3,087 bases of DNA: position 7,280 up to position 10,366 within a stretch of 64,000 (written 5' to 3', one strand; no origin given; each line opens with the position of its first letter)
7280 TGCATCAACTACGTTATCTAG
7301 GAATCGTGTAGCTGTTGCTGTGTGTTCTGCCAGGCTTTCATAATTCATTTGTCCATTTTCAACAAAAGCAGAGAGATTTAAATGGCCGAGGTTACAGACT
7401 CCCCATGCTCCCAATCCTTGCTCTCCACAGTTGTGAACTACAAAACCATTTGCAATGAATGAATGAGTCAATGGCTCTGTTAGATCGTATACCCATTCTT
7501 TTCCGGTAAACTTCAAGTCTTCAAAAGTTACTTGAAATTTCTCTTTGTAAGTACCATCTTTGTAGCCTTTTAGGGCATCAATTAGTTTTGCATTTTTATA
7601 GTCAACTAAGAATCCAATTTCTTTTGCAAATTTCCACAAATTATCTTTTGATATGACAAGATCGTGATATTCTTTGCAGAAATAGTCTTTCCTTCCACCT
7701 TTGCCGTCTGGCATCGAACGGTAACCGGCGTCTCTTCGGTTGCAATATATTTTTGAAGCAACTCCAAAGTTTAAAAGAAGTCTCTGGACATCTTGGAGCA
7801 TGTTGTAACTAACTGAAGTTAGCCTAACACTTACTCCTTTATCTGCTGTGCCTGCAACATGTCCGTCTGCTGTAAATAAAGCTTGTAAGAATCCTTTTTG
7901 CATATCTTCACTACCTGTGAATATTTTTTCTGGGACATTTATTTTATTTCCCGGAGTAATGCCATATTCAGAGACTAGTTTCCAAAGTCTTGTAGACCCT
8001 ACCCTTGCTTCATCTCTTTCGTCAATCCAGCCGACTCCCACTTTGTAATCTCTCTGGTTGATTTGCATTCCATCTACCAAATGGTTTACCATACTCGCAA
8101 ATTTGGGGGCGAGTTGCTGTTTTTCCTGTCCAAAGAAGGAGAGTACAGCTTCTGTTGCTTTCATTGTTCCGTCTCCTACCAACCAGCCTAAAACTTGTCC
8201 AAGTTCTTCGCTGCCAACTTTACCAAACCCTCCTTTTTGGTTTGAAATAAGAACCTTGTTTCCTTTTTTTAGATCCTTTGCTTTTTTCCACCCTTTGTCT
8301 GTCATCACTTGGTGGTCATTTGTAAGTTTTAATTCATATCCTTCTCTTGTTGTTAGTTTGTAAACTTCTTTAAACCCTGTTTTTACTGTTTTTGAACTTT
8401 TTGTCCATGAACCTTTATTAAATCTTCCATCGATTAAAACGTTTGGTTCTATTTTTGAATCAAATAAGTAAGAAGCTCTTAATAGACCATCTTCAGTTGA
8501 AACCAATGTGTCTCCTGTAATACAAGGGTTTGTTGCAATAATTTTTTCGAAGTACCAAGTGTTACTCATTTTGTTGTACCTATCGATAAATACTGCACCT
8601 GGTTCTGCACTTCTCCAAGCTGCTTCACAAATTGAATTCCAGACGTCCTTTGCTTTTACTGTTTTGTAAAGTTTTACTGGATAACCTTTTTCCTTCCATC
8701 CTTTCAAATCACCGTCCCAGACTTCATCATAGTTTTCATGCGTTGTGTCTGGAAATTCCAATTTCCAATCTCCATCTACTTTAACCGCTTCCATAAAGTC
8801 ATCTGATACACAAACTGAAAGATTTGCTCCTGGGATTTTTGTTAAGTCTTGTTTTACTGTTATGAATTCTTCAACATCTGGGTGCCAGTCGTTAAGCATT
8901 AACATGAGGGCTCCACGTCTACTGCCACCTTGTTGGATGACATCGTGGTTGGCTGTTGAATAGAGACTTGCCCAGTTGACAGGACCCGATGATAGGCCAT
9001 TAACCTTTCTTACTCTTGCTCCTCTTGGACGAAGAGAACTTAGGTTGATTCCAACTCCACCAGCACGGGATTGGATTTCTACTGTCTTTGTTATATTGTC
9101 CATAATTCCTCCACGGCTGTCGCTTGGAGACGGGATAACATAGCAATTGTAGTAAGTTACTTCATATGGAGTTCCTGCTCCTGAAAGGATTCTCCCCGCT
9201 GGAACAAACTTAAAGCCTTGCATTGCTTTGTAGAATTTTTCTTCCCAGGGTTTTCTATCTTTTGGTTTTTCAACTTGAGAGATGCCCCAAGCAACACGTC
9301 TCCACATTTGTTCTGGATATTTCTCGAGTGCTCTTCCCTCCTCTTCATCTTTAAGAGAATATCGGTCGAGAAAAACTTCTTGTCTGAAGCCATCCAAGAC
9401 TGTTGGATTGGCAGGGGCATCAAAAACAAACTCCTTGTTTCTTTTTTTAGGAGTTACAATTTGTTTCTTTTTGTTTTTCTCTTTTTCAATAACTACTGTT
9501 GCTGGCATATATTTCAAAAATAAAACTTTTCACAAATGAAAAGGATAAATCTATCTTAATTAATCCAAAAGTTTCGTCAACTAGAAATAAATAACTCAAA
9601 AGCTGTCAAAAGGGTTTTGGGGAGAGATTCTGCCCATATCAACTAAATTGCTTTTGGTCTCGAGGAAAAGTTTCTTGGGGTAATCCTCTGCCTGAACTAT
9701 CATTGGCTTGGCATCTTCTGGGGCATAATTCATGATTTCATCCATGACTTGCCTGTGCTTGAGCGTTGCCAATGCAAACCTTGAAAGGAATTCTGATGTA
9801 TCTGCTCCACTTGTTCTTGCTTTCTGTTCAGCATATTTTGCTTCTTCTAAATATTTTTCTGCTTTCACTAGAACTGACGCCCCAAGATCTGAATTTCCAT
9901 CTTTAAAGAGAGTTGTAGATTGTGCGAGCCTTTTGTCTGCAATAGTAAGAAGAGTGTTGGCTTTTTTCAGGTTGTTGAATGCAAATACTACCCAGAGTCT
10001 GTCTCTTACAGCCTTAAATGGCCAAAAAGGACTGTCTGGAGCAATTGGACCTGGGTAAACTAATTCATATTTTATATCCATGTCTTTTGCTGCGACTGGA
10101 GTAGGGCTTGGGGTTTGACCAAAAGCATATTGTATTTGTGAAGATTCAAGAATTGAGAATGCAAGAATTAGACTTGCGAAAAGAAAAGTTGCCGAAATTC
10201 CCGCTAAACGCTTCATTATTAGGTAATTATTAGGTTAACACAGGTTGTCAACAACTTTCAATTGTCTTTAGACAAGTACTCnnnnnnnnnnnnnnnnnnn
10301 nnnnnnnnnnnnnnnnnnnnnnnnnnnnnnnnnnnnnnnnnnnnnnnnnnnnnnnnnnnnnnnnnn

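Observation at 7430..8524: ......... intein splitting the ribonucleotide reductase active site, next to its cofactor-supplying adenosyltransferase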

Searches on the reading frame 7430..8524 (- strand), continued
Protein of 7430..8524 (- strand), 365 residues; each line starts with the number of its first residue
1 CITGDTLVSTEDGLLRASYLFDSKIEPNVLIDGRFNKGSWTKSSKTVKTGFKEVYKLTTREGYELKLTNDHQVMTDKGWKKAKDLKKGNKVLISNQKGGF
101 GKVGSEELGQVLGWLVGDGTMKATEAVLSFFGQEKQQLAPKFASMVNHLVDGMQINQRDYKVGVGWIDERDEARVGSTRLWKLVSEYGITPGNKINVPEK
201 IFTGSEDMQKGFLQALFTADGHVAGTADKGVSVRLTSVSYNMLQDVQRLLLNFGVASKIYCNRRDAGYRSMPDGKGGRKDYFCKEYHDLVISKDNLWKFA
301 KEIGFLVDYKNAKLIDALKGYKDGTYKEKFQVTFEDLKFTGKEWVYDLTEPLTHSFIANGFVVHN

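Call 56: search_dna_similar(query=window:7430-8524:-, collection=phages, mode=protein, max_rows=15)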
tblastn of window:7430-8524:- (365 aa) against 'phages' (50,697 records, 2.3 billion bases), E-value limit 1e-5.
Records with a match: 38; places in all: 38; records where one place covers at least 80% of the query: 24.
Best place of each record, by identity: <60% 38.
By first word of the organism name: Bacillus 18; Staphylococcus 4; Salmonella 4; Proteus 3; uncultured 2; Brochothrix 2; Thermus 1; Moorella 1; Bacteriophage 1; Escherichia 1; and 1 more.
By host as written in the record: Bacillus subtilis subsp. subtilis str. 168 6; Bacillus subtilis 5; - 4; Bacillus subtilis Delta6 2; Staphylococcus epidermidis 36-1 2; Brochothrix thermosphacta HER1187 2; Bacillus megaterium 2; Salmonella sp. 2; and 11 more.
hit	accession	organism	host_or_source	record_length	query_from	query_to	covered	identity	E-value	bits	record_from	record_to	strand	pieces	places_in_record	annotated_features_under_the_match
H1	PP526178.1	Bacillus phage phi3T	Bacillus subtilis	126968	1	365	100%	30.7%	1e-38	152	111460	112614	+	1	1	record has no annotation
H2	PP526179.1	Bacillus phage phi3T-SPBeta hybrid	Bacillus subtilis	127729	1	365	100%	30.7%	1e-38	152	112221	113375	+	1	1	record has no annotation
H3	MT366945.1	Bacillus phage phi3Ts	Bacillus subtilis subsp. subtilis str. ...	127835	1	365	100%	30.7%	1e-38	152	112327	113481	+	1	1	ribonucleotide reductase of class Ib (aerobic), alpha subunit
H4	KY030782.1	Bacillus phage phi3T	Bacillus subtilis str. 168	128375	1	365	100%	30.7%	1e-38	152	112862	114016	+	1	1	ribonucleotide reductase alpha subunit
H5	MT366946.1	Bacillus phage Hyb1phi3Ts-SPbeta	Bacillus subtilis subsp. subtilis str. ...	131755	1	365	100%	30.7%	1e-38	152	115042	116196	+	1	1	ribonucleotide reductase of class Ib (aerobic), alpha subunit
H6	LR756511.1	uncultured phage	metagenomic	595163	1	365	100%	30.6%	5e-25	112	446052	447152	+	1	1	record has no annotation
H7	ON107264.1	Bacillus phage BUCT083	Bacillus subtilis subsp. subtilis str. ...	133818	1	365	100%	30.6%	2e-39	154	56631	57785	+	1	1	ribonucleoside-diphosphate reductase (alpha)-like protein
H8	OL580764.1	Bacillus phage vB_BsuS-Goe14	Bacillus subtilis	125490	1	365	100%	30.2%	1e-38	152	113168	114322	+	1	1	hypothetical protein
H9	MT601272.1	Bacillus phage vB_BsuS-Goe11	Bacillus subtilis Delta6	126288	1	365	100%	30.2%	1e-38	152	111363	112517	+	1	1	bnrdE: ribunucleotide reductase large subunit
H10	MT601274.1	Bacillus phage vB_BsuS-Goe13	Bacillus subtilis Delta6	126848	1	365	100%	30.2%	1e-38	152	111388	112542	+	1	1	bnrdE: ribunucleotide reductase large subunit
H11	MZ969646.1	Bacillus phage BUCT082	Bacillus subtilis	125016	1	365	100%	30.2%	4e-38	150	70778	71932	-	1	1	ribonucleoside-diphosphate reductase 2 subunit alpha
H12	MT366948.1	Bacillus phage Hyb3phi3Ts-SPbeta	Bacillus subtilis subsp. subtilis str. ...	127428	1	365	100%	30.2%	4e-38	150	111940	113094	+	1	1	ribonucleotide reductase of class Ib (aerobic), alpha subunit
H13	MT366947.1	Bacillus phage Hyb2phi3Ts-SPbeta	Bacillus subtilis subsp. subtilis str. ...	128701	1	365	100%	30.2%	4e-38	150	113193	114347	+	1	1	ribonucleotide reductase of class Ib (aerobic), alpha subunit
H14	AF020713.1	Bacillus phage SPBc2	-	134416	1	365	100%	30.2%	4e-38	150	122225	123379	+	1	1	bnrdE: ribunucleotide reductase large subunit | bnrdE: encodes putative intein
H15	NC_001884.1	Bacillus phage SPBc2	Bacillus subtilis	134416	1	365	100%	30.2%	4e-38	150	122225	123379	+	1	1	bnrdE: ribonucleotide reductase large subunit | bnrdE: encodes putative intein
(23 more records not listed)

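Call 58: get_annotated_region(hit=H15, flank=200)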
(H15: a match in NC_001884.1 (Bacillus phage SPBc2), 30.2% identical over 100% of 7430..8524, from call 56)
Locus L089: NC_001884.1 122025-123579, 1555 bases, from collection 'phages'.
description: Bacillus phage SPBc2, complete genome.
organism: Bacillus phage SPBc2 (NCBI taxid 2932878)
taxonomy: Viruses; Duplodnaviria; Heunggongvirae; Uroviricota; Caudoviricetes; Spbetavirus; Spbetavirus SPbeta
host: Bacillus subtilis; source: -; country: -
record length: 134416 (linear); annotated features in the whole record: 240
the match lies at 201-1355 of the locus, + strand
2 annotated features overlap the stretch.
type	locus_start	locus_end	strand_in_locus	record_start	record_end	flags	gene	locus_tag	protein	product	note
CDS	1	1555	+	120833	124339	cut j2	bnrdE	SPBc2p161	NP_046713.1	ribonucleotide reductase large subunit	interrupted by an intron and a putative intein coding sequence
misc_feature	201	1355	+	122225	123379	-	bnrdE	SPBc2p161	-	-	encodes putative intein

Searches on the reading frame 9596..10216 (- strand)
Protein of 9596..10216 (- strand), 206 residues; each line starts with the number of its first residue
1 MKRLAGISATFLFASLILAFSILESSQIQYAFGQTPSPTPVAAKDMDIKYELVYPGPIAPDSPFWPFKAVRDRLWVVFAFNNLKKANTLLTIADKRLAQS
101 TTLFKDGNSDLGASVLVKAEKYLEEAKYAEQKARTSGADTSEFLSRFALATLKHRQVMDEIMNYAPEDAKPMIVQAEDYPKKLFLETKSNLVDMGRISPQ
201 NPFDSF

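Call 4: search_protein_families(library=pfam, proteins=[window:9596-10216:-], max_evalue=0.01)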
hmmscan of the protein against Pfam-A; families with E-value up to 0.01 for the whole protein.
window:9596-10216:- (206 aa): 1 family
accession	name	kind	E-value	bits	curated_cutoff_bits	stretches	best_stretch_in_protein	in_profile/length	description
PF18915.5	DUF5667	-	1.1e-12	48.7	27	1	58-167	2-98/99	Domain of unknown function (DUF5667)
